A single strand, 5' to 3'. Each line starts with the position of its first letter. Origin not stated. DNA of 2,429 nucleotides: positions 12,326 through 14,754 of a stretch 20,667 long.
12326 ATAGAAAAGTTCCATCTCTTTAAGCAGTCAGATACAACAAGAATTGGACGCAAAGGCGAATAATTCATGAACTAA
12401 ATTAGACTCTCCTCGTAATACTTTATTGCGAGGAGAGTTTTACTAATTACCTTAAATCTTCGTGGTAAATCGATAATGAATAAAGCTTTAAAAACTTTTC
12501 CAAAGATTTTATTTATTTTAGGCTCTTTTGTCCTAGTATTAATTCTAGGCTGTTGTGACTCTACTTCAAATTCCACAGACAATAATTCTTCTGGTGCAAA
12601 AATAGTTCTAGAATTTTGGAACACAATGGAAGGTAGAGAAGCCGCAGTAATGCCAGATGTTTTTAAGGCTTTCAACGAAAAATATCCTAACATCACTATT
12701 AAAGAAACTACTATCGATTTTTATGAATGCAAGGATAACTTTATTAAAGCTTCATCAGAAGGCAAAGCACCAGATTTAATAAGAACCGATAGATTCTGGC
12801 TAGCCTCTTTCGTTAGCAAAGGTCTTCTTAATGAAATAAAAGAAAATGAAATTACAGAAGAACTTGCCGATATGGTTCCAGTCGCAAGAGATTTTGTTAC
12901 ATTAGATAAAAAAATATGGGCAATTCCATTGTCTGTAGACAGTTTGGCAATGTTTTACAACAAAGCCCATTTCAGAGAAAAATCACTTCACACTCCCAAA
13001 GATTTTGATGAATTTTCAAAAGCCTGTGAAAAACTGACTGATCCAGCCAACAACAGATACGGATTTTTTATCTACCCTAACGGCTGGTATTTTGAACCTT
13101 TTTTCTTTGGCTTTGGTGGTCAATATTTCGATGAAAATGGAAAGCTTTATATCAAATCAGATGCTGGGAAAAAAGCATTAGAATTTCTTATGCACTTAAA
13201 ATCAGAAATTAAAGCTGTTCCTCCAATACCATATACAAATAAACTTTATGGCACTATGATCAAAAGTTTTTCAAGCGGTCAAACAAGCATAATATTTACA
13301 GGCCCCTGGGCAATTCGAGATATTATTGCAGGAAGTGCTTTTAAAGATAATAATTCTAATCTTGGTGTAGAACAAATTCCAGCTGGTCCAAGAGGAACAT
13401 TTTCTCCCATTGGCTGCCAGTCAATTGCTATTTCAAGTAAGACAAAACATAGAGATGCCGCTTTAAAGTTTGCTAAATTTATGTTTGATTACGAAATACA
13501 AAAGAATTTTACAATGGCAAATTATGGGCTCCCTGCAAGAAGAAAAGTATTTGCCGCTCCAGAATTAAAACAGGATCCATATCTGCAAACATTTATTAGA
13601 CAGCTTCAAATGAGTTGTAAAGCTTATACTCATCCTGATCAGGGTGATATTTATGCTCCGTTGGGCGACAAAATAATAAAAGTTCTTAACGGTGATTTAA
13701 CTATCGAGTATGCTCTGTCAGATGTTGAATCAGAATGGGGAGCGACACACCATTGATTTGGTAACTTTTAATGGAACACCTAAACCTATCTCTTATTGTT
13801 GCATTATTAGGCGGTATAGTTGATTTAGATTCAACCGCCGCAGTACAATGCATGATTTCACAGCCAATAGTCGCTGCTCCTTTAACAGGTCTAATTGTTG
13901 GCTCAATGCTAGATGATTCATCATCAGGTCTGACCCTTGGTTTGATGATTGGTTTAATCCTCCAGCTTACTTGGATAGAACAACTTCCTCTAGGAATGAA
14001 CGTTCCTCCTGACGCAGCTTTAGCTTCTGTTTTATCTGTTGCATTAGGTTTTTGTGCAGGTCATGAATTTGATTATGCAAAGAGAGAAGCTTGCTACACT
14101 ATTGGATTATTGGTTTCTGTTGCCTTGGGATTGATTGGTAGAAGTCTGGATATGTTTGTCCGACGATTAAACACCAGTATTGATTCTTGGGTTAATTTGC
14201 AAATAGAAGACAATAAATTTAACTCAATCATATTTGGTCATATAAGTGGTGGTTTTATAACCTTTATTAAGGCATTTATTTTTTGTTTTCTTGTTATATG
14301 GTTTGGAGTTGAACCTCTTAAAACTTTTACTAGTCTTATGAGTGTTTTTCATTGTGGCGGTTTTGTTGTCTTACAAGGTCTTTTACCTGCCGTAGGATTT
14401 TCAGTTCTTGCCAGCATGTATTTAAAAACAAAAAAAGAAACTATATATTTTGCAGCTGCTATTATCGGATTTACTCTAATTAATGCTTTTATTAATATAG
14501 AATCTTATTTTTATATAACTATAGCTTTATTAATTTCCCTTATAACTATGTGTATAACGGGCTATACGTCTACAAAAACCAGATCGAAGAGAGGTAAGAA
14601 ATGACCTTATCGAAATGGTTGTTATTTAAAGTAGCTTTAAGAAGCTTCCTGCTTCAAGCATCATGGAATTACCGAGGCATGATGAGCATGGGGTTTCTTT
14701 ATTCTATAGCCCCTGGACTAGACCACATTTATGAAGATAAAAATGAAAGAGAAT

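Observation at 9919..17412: Mosaic mannose-type PTS operon interrupted by an orphan ABC ATPase + solute-binding protein pair with no permeases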

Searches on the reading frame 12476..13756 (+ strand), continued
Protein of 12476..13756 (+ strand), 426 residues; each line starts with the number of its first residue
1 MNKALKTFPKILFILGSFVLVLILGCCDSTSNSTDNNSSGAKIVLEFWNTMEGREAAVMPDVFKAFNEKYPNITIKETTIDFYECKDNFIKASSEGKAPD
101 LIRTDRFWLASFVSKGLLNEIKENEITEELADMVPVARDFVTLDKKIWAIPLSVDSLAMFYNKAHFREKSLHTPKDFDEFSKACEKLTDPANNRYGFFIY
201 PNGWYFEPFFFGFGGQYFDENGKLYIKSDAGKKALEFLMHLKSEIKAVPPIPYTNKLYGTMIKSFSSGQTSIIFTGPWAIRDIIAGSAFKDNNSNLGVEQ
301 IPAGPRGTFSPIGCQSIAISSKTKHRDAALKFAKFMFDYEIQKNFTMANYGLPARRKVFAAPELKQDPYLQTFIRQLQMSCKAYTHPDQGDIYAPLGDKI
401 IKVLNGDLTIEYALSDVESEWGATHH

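Call 15: find_encoding_contigs(protein=P0082, flank=10000, max_places=1)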
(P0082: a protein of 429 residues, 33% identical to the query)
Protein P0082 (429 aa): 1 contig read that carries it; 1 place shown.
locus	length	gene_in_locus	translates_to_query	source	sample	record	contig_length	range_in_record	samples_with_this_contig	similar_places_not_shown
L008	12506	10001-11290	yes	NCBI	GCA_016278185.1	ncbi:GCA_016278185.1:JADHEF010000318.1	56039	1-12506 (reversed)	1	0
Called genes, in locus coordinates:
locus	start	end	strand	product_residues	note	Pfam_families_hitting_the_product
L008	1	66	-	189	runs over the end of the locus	-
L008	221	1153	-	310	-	-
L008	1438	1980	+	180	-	-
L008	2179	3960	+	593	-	-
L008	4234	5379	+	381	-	-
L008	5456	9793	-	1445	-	PF00128:Alpha-amylase (faint), PF00932:LTD (weak)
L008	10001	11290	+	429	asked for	PF01547:SBP_bac_1, PF13416:SBP_bac_8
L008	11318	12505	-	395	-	?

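Call 22: search_solved_structures(query=window:12476-13756:+, max_evalue=0.00001)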
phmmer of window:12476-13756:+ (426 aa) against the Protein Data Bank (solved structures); distinct sequences matched with E-value up to 0.00001: 501 (the best 60 are shown).
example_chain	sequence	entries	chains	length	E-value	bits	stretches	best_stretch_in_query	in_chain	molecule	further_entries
3jzj_A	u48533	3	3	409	5.7e-46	160.5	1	45-413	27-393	Acarbose/maltose binding protein GacH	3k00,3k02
3k01_A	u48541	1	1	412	6.3e-46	160.3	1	45-413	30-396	Acarbose/maltose binding protein GacH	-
8art_A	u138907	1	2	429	2.6e-40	141.8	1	31-419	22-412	Putative secreted maltose-binding protein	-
9xf5_A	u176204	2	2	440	1.8e-31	112.7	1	31-417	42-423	ABC transporter substrate-binding protein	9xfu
1elj_A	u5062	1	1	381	7.4e-29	104.1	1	47-394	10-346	MALTODEXTRIN-BINDING PROTEIN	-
2gh9_A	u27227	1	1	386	3.2e-28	102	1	47-418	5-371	maltose/maltodextrin-binding protein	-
4qrz_A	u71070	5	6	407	9.5e-28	100.4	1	43-416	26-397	ABC-TYPE SUGAR TRANSPORTER | ABC transporter, substrate binding protein (Sugar)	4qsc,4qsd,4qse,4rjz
6dts_A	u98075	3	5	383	2.1e-27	99.3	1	56-417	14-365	maltose-binding protein MalE2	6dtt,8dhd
2fnc_A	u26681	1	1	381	2.1e-27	99.3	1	56-417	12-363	maltose ABC transporter, periplasmic maltose-binding protein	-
2gha_A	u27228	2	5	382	4.4e-25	91.7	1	56-417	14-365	maltose ABC transporter, periplasmic maltose-binding protein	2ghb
6dtu_A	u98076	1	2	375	5.7e-25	91.3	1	56-416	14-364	maltose-binding protein MalE1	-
7x0i_A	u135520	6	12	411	8.8e-23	84.1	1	61-385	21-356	CbpB | CpbB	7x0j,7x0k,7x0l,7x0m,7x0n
9vus_A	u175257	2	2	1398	1.3e-22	83.6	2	75-422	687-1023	Soluble cytochrome b562,2-oxoglutarate receptor 1,Soluble cytochrome b562,2-oxoglutarate r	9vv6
8jbg_B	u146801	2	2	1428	2.4e-22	82.6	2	75-418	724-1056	Neuromedin-K receptor (NK3R-pFastbac1) | NK3R-pFastbac1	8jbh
6dtq_A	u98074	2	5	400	1.2e-21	80.3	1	52-387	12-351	maltose-binding protein MalE3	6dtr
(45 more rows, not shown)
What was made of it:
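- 12476..13756 (+): MalE/GacH-like family-1 solute-binding lipoprotein. Nearest solved proteins are the GacH acarbose/maltose-binding protein and maltodextrin-binding proteins (call 22).
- On CUT1 ABC sugar importer (TC 3.A.1.1): Nearest solved proteins bind maltose or maltodextrin (call 22).
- Alpha-glucan theme: the SBP is nearest to maltose/acarbose/maltodextrin-binding proteins (call 22).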

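Call 24: find_related_loci(query=A1, collection=genome_contigs, flank=10000)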
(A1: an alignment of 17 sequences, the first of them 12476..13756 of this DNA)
Query A1 (426 aa) in genome_contigs; peptide patterns used: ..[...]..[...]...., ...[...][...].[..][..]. (x = any residue, [..] = any of these).
64 stretches matched a pattern; 43 encode a relative of the query (tblastn E <= 1e-3); 42 distinct loci.
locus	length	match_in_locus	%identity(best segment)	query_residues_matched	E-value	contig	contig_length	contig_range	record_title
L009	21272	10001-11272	85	1-426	0e+0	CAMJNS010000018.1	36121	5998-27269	MAG: uncultured bacterium isolate SRR12081303_bin.101_metaWRAP_v1.3_MAG genome assembly, contig: ERZ12289767.1583, whole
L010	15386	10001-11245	80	10-425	0e+0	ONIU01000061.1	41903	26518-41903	uncultured bacterium isolate RUG334 genome assembly, contig: scaffold_2903, whole genome shotgun sequence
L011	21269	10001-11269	80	1-425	0e+0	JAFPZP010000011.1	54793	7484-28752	MAG: Candidatus Riflebacteria bacterium isolate RGIG1619 Goat_Abomasum.Co__c245691, whole genome shotgun sequence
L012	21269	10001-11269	74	1-426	0e+0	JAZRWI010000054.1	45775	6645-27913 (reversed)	MAG: Candidatus Avigastranaerophilus sp. isolate T1900044952_TA20190005.MAGScoT_cleanbin_000022 SGB_3702_k141_1411060, w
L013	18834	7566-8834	74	1-426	0e+0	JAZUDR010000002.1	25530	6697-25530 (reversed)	MAG: Candidatus Avigastranaerophilus sp. isolate T1900045308_TH20190078.MAGScoT_cleanbin_000020 SGB_6197_k141_448482, wh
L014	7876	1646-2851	56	19-424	2e-163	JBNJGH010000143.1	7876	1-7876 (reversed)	MAG: Candidatus Rifleibacteriota bacterium isolate Y22_45dBSe2.bin.2 NODE_8964_length_7876_cov_9.991642, whole genome sh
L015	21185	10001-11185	56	25-421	1e-161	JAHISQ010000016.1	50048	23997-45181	MAG: Candidatus Riflebacteria bacterium isolate MM_PC_MetaG.mb.182 MM_PC_MetaG.mb.182_k141_199834, whole genome shotgun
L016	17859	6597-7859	55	1-423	3e-161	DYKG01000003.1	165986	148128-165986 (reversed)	MAG TPA_asm: Candidatus Methylomirabilis sp. isolate SulCav_AS07-7_4_47_145 SulCav_AS07_7_36_length_165986_cov_77_076243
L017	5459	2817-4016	56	20-421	4e-163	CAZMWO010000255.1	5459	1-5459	MAG TPA_asm: uncultured bacterium isolate SRP192927_co6_749 genome assembly, contig: NODE_41680_length_5459_cov_2.889156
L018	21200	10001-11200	56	20-421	7e-161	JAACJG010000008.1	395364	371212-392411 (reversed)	MAG: Candidatus Rifleibacterium amylolyticum isolate CH46 Scaffold07, whole genome shotgun sequence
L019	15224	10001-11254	54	3-421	9e-160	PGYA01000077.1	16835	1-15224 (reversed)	MAG: Candidatus Riflebacteria bacterium HGW-Riflebacteria-2 bjp_ig2102_scaffold_1917, whole genome shotgun sequence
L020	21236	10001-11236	58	11-425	2e-159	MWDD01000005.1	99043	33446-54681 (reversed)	MAG: bacterium ADurb.Bin157 isolate ADurb.Bin157 BWY02_contig000005, whole genome shotgun sequence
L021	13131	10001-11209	60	20-425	3e-158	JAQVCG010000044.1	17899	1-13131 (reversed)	MAG: Candidatus Riflebacteria bacterium isolate STD2_83 NODE_11552_length_17899_cov_36.433041_Sandtown_D2, whole genome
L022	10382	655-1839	58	25-423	1e-156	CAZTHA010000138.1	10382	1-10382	MAG TPA_asm: uncultured bacterium isolate binchicken_co108_60 genome assembly, contig: NODE_13977_length_10382_cov_5.076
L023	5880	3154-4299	60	42-423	9e-158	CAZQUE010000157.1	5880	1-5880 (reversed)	MAG TPA_asm: uncultured bacterium isolate SRP304446_co1_153 genome assembly, contig: NODE_9503_length_5880_cov_14.184549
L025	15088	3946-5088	60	43-423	3e-152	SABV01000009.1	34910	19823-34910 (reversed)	MAG: Erysipelotrichia bacterium isolate INTA.CYC.134 contig-100_882, whole genome shotgun sequence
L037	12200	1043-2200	45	41-425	8e-116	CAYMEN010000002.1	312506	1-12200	MAG TPA_asm: uncultured bacterium isolate SRP263991_co7_86 genome assembly, contig: NODE_6_length_312506_cov_11.144852,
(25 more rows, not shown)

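Call 31: search_protein_families(library=pfam, proteins=[L001:15103-19515:+, L007:11275-13260:+, L008:11318-12505:-, L008:5456-9793:-, L001:6185-7255:-, L001:5469-6158:-], max_evalue=0.01)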
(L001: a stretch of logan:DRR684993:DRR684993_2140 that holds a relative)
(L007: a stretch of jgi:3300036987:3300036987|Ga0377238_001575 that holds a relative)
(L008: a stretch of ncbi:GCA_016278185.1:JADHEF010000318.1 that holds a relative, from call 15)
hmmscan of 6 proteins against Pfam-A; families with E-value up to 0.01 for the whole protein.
L001:15103-19515:+ (1470 aa): 29 families (the best 25 are shown)
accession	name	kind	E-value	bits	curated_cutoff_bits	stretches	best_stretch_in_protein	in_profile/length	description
PF13646.12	HEAT_2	-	1.8e-133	435.6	27.7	14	1130-1213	2-87/88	HEAT repeats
PF03130.22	HEAT_PBS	-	4.2e-75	240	20.9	4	1298-1324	1-27/27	PBS lyase HEAT-like repeat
PF02985.28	HEAT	-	3.1e-66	213.4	23.5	3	1284-1310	2-28/31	HEAT repeat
PF00514.29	Arm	-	1.3e-33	114.3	20.6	1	1401-1432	8-39/41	Armadillo/beta-catenin-like repeat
PF13513.12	HEAT_EZ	-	3e-32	110.9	27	1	1283-1309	29-55/55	HEAT-like repeat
PF12755.13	Vac14_Fab1_bd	-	1.5e-13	51.6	22.1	0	669-701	29-61/97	Vacuolar 14 Fab1-binding region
PF01602.26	Adaptin_N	-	7.1e-13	48.4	37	1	605-761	265-445/524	Adaptin N terminal region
PF21581.3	SCD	-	1.2e-11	45.2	27.5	0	675-699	38-62/75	Stromalin conservative domain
PF11838.14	ERAP1_C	-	1.7e-10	41.3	38.2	0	906-1104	46-224/318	ERAP1-like C-terminal domain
PF12717.13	Cnd1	-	6.8e-10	39.7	26.4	0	1406-1466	22-88/162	non-SMC mitotic condensation complex subunit 1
PF20168.4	PDS5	-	4.5e-09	35.1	27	0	1158-1236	321-406/1053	Sister chromatid cohesion protein PDS5 protein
PF01347.28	Vitellogenin_N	-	1.1e-08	34.6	24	0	653-697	479-526/590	Lipoprotein amino terminal region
PF15787.11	DUF4704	-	6.3e-05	22.4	22.9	0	567-642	252-321/486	Neurobeachin/BDCP, DUF4704 alpha solenoid region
PF22646.2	PPP2R1A-like_HEAT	-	9.5e-05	23.2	27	0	1284-1309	9-34/78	PPP2R1A-like HEAT repeat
PF18991.6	DUF5724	-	0.00016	20.3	25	0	1144-1301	415-574/1214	Family of unknown function (DUF5724)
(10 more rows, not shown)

L007:11275-13260:+ (661 aa): 4 families
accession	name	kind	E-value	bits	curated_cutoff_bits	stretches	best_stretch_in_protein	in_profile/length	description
PF03065.20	Glyco_hydro_57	-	3.9e-37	128.6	21.2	1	10-273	1-291/291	Glycosyl hydrolase family 57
PF09094.16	AmyA-A_glucT_m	-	5.3e-18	65.7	27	1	300-362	4-68/80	Alpha-amylase/4-alpha-glucanotransferase, middle domain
PF01074.27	Glyco_hydro_38N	-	4e-06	26.9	25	1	33-148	28-143/270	Glycosyl hydrolases family 38 N-terminal domain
PF09095.17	AmyA-gluTrfs_C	-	0.0079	16.3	22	0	456-648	102-282/284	Alpha-amylase/4-alpha-glucanotransferase, C-terminal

L008:11318-12505:- (395 aa): 2 families
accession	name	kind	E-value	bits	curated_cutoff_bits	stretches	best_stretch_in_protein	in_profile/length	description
PF00953.26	Glycos_transf_4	-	8e-29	101.1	27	1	114-319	2-159/160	Glycosyl transferase family 4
PF10555.14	MraY_sig1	-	2.7e-06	27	20.1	1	83-95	1-13/13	Phospho-N-acetylmuramoyl-pentapeptide-transferase signature 1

L008:5456-9793:- (1445 aa): 2 families
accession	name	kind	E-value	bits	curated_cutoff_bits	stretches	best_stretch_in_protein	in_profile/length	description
PF00128.31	Alpha-amylase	-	1.8e-08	34.5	22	1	49-117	32-93/446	Alpha amylase, catalytic domain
PF00932.25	LTD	-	1.6e-05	25.7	34.3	1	1270-1363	7-99/109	Lamin Tail Domain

L001:6185-7255:- (356 aa): 0 families

L001:5469-6158:- (229 aa): 1 family
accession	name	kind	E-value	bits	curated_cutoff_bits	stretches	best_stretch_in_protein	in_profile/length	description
PF19040.6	SGNH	-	0.0042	17.3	27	1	38-129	123-208/248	SGNH domain (fused to AT3 domains)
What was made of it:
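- One precedent: a more distant MalE-like SBP (L008, 33% identity) also lies away from any permease, next to a giant amylase-like protein (calls 15, 31).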

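Call 40: search_protein_families(library=pfam, proteins=[L013:16099-17352:-, L025:14263-15087:+, L037:10278-12119:+], max_evalue=0.01)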
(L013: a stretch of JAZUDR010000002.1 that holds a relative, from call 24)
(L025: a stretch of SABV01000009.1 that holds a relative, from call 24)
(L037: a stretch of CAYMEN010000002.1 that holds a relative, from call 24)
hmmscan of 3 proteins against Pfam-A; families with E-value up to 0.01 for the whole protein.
L013:16099-17352:- (418 aa): 0 families

L025:14263-15087:+ (275 aa): 0 families

L037:10278-12119:+ (614 aa): 14 families
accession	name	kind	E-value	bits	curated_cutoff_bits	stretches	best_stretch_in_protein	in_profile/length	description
PF07719.23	TPR_2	-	7.6e-22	76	27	2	554-584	4-34/34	Tetratricopeptide repeat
PF00515.34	TPR_1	-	1.9e-19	69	27.8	2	554-584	4-34/34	Tetratricopeptide repeat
PF13432.12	TPR_16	-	9.8e-15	55.1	32.7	2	493-549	7-63/65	Tetratricopeptide repeat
PF13428.12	TPR_14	-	7.6e-14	51.3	23.5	2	485-524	3-42/44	Tetratricopeptide repeat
PF13414.12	TPR_11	-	9.2e-14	51.3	26.8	2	534-561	11-38/42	TPR repeat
PF13181.12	TPR_8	-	8.3e-13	47.8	25.7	1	554-583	4-33/34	Tetratricopeptide repeat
PF14559.12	TPR_19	-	4.6e-11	43.3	25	2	529-588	3-62/68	Tetratricopeptide repeat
PF13424.12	TPR_12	-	1.1e-10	42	30.1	2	486-547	6-75/77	Tetratricopeptide repeat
PF13371.12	TPR_9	-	9.2e-09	35.6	35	1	525-588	3-66/73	Tetratricopeptide repeat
PF13431.12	TPR_17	-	8e-07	29.3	24.4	1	540-571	2-33/34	Tetratricopeptide repeat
PF13174.12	TPR_6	-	2.7e-05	25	26.3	0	454-481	5-32/33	Tetratricopeptide repeat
PF13374.12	TPR_10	-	4.9e-05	23.6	27.5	0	554-579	5-30/42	Tetratricopeptide repeat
PF14853.12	Fis1_TPR_C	-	5e-05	23.8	25.3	1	564-598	14-48/53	Fis1 C-terminal tetratricopeptide repeat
PF13429.12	TPR_15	-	0.004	17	26.2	0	557-588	152-183/280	Tetratricopeptide repeat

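Call 49: find_encoding_contigs(protein=P0081, flank=10000, max_places=1)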
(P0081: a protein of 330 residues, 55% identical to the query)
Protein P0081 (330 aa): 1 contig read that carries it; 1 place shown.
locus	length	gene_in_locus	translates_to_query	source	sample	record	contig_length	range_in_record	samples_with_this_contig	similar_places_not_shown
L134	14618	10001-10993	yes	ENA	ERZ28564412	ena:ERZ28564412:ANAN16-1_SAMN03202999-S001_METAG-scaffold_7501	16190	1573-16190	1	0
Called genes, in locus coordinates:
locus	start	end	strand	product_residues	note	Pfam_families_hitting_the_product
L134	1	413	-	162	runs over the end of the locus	-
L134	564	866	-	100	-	-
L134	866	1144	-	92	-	-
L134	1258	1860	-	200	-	PF06414:Zeta_toxin, PF13238:AAA_18 (weak), PF13671:AAA_33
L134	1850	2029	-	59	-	-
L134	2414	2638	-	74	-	PF10049:DUF2283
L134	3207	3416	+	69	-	PF15919:HicB_lk_antitox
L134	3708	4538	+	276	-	PF00793:DAHP_synth_1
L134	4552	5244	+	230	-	-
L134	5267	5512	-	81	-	-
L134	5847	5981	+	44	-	-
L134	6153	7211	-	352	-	-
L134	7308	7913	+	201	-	PF09021:HutP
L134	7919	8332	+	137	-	PF03610:EIIA-man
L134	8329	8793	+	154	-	PF03830:PTSIIB_sorb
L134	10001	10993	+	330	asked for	PF01547:SBP_bac_1, PF13416:SBP_bac_8, PF00892:EamA (weak)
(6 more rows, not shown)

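Call 56: search_solved_structures(query=L007:11275-13260:+, max_evalue=0.001)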
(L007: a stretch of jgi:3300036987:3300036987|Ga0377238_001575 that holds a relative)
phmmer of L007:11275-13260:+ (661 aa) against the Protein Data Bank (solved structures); distinct sequences matched with E-value up to 0.001: 1.
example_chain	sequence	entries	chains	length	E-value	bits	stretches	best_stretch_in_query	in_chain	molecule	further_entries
1k1w_A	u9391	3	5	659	6.1e-82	279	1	7-416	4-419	4-ALPHA-GLUCANOTRANSFERASE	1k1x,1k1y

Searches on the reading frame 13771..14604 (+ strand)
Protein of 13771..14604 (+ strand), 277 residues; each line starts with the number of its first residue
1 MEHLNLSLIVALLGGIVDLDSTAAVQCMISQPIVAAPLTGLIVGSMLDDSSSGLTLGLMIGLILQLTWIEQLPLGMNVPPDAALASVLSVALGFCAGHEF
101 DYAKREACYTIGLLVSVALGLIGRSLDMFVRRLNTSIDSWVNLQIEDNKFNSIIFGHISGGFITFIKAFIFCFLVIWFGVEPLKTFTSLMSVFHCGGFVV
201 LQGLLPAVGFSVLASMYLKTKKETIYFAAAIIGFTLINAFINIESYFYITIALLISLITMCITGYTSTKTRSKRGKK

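Call 3: search_protein_families(library=pfam, proteins=[window:13771-14604:+], max_evalue=0.01)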
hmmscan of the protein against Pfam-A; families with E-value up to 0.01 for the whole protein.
window:13771-14604:+ (277 aa): 2 families
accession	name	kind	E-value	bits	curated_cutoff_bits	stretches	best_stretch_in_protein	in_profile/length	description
PF03609.19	EII-Sor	-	5.2e-30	105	26.3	1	8-257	5-232/233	PTS system sorbose-specific iic component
PF01771.23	Viral_alk_exo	-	0.0051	16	20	1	104-136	177-208/461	Viral alkaline exonuclease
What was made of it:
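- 13771..14604 (+): EIIC, mannose family. PF03609, E 5e-30 (call 3).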

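Call 8: search_protein_families(library=ncbifam, proteins=[window:13771-14604:+], max_evalue=0.001)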
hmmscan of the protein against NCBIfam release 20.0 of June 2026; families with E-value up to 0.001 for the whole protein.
window:13771-14604:+ (277 aa): 4 families
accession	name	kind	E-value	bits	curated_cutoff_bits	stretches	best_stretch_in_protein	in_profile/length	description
NF011647.0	PRK15065.1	subfamily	1.2e-16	60.6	278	1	8-263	12-242/267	mannose/fructose/sorbose family PTS transporter subunit IIC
NF040757.1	AgaW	equivalog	1.9e-15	57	300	1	10-264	1-232/249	PTS N-acetylgalactosamine transporter subunit IIC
TIGR00822.1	EII-Sor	subfamily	1.1e-14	54.4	339.85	1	10-260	11-238/267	mannose/fructose/sorbose PTS transporter subunit IIC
NF007289.1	PRK09757.1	equivalog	6.6e-14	52.1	300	1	7-250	6-226/241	PTS galactosamine transporter subunit IIC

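Call 37: search_solved_structures(query=window:13771-14604:+, max_evalue=0.01, show_alignments=1)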
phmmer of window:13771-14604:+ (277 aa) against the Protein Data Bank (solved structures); distinct sequences matched with E-value up to 0.01: 7.
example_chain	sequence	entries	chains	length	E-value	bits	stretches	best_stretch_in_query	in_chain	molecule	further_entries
7xno_Y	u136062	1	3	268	2.2e-08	37.6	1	9-238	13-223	Mannose permease IIC component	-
7xtg_D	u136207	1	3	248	2.6e-08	37.3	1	9-237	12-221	Mannose permease IIC component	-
7vlx_Y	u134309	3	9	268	2.4e-06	30.8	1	8-236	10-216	Mannose/fructose/sorbose family PTS transporter subunit IIC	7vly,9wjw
7dyr_Y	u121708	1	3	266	8.9e-06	29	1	24-223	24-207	PTS system mannose-specific EIIC component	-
6k1h_Y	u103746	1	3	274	9.8e-06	28.9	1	24-223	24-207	PTS system mannose-specific EIIC component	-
8hfs_Y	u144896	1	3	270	0.00018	24.7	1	7-236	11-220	Mannose-specific PTS system, IIC component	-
9wjr_Y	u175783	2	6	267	0.005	20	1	8-237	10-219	Mannose/fructose/sorbose family PTS transporter subunit IIC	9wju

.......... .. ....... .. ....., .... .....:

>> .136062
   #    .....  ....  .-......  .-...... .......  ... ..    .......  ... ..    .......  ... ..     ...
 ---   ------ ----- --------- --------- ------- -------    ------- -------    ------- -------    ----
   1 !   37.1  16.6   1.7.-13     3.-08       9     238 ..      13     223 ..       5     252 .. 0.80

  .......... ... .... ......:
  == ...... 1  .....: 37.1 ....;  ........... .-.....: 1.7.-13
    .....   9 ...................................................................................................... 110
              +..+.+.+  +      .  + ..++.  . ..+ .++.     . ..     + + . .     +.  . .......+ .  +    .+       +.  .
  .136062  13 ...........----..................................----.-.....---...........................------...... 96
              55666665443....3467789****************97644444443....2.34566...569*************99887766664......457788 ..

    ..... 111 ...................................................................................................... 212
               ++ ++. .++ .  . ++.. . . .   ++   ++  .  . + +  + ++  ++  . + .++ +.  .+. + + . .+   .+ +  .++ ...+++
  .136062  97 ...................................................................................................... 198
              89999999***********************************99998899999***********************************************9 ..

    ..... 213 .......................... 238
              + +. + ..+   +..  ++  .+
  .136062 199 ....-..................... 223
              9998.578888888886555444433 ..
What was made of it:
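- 13771..14604 (+): Aligns over residues 9-238 to a solved mannose permease IIC (call 37).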
